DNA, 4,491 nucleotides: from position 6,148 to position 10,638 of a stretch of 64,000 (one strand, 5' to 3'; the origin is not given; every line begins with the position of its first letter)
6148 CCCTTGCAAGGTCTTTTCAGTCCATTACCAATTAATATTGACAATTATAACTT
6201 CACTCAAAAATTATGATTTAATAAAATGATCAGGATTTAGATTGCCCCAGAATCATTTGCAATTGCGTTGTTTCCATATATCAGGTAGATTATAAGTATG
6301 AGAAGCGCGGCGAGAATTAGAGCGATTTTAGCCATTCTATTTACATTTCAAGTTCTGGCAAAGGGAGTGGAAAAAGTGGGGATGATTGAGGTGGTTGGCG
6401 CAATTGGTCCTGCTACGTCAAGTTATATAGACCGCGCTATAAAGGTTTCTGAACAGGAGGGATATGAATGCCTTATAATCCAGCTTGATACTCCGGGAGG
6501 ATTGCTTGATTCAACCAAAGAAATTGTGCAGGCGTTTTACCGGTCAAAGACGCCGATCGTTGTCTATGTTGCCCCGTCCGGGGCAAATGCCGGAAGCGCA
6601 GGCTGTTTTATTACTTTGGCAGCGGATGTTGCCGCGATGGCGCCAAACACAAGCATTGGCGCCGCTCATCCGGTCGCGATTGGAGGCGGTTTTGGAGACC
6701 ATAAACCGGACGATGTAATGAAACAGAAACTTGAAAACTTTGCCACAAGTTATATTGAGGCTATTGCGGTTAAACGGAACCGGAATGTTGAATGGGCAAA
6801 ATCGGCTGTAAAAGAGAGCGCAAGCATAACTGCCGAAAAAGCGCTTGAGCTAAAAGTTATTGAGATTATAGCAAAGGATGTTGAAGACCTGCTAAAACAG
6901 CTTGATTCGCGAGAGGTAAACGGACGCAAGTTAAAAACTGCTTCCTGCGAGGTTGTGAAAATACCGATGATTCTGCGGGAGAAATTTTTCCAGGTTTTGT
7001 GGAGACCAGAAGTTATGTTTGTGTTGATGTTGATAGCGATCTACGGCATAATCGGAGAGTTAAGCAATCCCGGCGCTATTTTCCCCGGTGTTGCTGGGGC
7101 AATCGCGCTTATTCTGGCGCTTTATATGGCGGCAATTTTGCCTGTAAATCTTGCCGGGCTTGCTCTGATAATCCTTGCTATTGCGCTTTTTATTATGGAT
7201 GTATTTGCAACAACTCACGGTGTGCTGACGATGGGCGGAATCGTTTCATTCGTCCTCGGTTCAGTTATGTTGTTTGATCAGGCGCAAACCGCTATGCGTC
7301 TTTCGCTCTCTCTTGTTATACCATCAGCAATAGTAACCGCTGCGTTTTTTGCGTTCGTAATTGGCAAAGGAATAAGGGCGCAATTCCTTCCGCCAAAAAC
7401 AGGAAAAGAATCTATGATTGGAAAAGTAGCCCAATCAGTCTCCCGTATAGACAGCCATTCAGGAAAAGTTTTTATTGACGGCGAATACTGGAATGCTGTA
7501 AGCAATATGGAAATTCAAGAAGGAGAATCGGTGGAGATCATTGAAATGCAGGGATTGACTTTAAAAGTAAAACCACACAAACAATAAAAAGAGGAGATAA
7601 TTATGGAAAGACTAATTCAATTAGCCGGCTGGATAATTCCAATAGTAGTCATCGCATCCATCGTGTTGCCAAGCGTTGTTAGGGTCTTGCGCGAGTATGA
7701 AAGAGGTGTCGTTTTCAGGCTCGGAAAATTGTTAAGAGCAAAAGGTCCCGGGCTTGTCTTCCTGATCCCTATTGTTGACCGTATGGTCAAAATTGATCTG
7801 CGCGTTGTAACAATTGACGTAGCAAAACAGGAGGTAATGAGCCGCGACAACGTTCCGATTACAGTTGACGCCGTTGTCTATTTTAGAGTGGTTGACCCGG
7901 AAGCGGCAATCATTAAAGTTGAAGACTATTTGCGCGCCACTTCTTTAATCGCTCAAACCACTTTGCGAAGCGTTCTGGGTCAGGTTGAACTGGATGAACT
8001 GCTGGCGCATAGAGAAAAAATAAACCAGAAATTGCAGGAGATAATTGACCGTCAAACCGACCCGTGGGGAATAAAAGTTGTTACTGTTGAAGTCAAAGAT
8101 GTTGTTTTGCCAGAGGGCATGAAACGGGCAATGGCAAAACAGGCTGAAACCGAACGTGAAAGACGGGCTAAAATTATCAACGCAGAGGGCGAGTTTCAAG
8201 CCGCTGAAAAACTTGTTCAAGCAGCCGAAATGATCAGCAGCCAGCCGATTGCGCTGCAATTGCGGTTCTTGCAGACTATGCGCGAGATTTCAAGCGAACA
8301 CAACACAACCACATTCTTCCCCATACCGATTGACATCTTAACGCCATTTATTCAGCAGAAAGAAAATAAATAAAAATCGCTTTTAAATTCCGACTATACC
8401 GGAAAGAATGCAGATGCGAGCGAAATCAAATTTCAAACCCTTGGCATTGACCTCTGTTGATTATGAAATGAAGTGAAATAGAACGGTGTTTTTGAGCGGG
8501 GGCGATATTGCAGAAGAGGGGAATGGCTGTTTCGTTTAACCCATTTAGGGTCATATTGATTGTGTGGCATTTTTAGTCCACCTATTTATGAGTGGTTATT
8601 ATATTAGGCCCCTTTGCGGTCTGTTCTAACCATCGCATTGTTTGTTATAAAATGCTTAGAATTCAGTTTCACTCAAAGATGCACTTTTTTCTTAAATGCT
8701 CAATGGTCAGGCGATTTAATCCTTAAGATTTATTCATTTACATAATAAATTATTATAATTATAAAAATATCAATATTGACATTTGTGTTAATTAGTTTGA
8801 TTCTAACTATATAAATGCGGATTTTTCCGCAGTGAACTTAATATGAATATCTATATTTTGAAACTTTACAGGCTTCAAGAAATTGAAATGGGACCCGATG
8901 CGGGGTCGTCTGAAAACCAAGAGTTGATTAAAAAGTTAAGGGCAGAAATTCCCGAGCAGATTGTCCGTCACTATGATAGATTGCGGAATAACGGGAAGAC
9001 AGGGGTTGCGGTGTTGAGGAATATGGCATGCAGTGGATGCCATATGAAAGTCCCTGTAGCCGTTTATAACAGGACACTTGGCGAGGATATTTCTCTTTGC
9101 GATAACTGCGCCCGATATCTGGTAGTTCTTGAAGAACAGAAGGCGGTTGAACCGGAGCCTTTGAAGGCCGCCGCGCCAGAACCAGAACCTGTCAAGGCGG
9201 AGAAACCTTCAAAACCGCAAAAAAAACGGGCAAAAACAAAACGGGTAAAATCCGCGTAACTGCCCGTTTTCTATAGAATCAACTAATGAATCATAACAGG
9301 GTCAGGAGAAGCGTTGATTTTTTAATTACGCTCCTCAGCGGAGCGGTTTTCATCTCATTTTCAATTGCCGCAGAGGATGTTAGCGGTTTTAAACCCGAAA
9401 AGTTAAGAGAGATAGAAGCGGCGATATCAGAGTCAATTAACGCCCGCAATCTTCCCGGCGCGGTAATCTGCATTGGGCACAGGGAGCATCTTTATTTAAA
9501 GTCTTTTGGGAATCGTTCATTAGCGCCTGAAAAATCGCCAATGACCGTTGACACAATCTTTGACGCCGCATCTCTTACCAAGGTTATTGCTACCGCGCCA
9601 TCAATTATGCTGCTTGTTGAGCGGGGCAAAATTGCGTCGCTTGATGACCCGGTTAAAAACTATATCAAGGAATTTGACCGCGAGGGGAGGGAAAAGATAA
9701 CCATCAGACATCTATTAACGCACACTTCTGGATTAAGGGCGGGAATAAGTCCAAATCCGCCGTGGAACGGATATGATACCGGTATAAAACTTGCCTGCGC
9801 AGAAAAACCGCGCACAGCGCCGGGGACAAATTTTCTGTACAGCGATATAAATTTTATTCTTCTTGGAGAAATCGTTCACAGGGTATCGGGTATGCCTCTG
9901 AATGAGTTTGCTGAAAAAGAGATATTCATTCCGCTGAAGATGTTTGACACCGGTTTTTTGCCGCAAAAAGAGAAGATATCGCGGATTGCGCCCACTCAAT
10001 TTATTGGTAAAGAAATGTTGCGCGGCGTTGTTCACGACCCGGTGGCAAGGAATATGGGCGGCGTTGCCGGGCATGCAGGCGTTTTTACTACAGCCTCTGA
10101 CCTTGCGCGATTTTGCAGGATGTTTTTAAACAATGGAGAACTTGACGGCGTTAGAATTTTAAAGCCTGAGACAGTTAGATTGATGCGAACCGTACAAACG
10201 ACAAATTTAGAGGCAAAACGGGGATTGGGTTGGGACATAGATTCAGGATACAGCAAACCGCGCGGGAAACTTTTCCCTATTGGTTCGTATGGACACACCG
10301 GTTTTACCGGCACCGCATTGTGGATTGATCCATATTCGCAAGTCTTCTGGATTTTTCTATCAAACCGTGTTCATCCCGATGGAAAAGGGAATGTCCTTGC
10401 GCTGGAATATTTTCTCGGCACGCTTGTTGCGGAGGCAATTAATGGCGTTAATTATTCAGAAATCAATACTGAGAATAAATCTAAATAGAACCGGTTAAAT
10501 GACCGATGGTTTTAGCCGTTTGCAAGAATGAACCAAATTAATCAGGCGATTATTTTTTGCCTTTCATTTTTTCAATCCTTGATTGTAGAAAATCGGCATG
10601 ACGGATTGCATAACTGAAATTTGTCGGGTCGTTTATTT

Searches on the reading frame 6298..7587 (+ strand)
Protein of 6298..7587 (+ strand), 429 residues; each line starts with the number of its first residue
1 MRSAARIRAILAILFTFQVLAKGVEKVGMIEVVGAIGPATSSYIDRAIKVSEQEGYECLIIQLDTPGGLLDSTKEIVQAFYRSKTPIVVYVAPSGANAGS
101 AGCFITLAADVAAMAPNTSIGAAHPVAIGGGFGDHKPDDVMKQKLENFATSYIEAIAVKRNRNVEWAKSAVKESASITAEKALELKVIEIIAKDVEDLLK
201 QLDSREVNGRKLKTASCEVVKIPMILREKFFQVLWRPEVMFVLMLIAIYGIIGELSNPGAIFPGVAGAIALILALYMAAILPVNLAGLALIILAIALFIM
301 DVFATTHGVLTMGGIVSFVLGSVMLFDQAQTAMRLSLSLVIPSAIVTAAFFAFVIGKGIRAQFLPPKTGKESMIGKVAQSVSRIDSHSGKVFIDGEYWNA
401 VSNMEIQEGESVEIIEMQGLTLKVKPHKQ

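Call 55: search_protein_families(library=pfam, proteins=[window:6298-7587:+], max_evalue=0.00001)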
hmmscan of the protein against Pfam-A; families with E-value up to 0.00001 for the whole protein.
window:6298-7587:+ (429 aa): 3 families
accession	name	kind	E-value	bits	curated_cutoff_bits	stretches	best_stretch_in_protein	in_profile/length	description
PF24961.1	NfeD_membrane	-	7.6e-25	87.7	26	1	239-356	2-118/119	NfeD integral membrane domain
PF25145.1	NfeD1b_N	-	4.3e-23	82.3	40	1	27-205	2-182/189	NfeD1b, N-terminal domain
PF01957.25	NfeD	-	7.1e-15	55.4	29.1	1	371-426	2-57/57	NfeD-like C-terminal, partner-binding domain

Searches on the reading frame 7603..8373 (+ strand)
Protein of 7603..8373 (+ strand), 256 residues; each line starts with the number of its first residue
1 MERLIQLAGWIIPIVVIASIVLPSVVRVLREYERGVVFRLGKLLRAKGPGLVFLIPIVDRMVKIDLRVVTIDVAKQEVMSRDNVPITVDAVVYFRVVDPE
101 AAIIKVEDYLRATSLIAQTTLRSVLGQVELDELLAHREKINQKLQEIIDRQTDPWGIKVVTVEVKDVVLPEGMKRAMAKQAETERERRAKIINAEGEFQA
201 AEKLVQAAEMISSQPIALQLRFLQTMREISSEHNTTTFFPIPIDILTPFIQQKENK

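Call 55: search_protein_families(library=pfam, proteins=[window:7603-8373:+], max_evalue=0.00001)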
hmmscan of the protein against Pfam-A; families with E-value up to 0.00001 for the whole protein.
window:7603-8373:+ (256 aa): 2 families
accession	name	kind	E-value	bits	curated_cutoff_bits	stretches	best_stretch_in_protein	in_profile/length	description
PF01145.31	Band_7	-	1.2e-41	143.2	23.6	1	28-197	2-175/176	SPFH domain / Band 7 family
PF13421.11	Band_7_1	-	4.5e-06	26.9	24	1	105-182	132-208/211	SPFH domain-Band 7 family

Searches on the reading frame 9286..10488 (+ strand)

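Call 55: search_protein_families(library=pfam, proteins=[window:9286-10488:+], max_evalue=0.00001)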
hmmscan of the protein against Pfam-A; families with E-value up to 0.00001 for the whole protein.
window:9286-10488:+ (400 aa): 1 family
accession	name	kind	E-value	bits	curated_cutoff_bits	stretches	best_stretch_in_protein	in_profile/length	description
PF00144.29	Beta-lactamase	-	1.3e-65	222.2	27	1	44-370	2-319/329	Beta-lactamase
